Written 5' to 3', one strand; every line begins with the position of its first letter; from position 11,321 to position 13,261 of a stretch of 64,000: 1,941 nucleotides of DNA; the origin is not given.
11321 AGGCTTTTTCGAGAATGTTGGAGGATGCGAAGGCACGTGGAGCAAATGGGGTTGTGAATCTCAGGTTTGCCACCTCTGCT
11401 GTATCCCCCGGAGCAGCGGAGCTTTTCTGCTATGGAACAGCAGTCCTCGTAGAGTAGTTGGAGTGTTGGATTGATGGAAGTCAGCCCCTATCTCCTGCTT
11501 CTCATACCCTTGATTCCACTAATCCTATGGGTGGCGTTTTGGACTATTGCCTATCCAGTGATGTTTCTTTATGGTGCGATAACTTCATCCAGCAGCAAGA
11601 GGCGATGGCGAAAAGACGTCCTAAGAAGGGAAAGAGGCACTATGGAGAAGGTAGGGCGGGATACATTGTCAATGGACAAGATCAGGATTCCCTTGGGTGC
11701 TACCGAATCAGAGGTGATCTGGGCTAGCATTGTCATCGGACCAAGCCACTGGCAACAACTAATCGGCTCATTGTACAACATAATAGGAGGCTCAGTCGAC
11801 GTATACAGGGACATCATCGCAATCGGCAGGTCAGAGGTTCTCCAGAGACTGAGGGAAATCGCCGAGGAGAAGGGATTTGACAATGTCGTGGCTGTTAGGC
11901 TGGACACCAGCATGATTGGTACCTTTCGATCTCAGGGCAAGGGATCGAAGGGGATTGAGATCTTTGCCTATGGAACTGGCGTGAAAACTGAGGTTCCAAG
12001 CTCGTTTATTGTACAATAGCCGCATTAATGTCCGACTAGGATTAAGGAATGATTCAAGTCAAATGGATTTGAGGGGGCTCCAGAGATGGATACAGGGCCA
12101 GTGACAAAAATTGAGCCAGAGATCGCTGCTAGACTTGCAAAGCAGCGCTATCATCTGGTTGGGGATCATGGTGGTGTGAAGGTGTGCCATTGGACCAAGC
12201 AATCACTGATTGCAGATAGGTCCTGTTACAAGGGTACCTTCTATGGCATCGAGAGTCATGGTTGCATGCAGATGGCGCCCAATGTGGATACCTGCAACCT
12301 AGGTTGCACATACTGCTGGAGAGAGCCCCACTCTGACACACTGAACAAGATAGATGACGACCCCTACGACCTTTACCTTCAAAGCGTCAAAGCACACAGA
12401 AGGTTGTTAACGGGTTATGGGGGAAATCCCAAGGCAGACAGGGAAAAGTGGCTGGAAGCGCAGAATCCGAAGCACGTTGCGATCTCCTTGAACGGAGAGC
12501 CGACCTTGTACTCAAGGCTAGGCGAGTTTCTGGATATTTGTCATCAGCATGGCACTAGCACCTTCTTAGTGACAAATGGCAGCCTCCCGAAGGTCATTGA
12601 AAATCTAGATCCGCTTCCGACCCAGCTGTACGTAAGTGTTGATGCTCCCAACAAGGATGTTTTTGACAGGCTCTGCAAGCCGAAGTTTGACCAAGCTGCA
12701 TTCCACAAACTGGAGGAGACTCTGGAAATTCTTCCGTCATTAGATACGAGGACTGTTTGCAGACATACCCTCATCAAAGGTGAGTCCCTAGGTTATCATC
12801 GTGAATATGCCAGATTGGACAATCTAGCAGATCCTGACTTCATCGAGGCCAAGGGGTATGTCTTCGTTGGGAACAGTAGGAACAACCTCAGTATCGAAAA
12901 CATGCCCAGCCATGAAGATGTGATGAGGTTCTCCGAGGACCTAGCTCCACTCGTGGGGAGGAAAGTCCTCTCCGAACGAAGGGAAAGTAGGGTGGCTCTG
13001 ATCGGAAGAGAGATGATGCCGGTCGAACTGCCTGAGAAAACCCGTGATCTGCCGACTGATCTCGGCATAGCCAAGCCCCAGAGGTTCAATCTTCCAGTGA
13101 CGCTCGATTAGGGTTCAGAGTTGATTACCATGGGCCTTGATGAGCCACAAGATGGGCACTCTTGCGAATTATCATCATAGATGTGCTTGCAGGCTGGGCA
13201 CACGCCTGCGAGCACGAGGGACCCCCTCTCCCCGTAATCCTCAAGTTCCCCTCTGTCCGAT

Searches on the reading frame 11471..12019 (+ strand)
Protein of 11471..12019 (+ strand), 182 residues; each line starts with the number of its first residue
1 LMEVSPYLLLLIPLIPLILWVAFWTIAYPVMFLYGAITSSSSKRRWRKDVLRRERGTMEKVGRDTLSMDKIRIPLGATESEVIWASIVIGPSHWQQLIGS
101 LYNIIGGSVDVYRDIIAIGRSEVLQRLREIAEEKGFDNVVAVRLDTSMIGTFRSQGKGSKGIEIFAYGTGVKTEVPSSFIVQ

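Call 3: search_protein_families(library=pfam, proteins=[window:11471-12019:+], max_evalue=0.01)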
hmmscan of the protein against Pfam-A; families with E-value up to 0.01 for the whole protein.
window:11471-12019:+ (182 aa): 1 family
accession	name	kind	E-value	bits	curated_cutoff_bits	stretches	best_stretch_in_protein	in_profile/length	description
PF01906.23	YbjQ_1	-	3.4e-13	50.5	23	1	81-172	19-102/103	Putative heavy-metal-binding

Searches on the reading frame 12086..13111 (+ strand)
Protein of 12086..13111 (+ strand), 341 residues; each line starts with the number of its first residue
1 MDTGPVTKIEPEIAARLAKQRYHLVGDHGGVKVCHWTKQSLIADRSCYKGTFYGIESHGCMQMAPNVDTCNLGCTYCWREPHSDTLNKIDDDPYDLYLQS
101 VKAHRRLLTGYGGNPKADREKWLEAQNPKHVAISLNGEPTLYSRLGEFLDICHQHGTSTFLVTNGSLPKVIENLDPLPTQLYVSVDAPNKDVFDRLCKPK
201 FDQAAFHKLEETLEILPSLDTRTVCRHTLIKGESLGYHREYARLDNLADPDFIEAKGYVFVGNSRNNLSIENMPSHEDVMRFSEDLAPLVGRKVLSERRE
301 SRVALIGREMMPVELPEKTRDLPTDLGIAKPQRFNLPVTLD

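Call 3: search_protein_families(library=pfam, proteins=[window:12086-13111:+], max_evalue=0.01)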
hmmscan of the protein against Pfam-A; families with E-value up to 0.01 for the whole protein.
window:12086-13111:+ (341 aa): 2 families
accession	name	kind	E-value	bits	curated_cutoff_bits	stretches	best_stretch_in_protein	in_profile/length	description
PF08608.17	Wyosine_form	-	2.1e-19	70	22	1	248-306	2-61/63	Wyosine base formation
PF04055.27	Radical_SAM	-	2.7e-13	50.9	29.5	1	69-241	6-162/166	Radical SAM superfamily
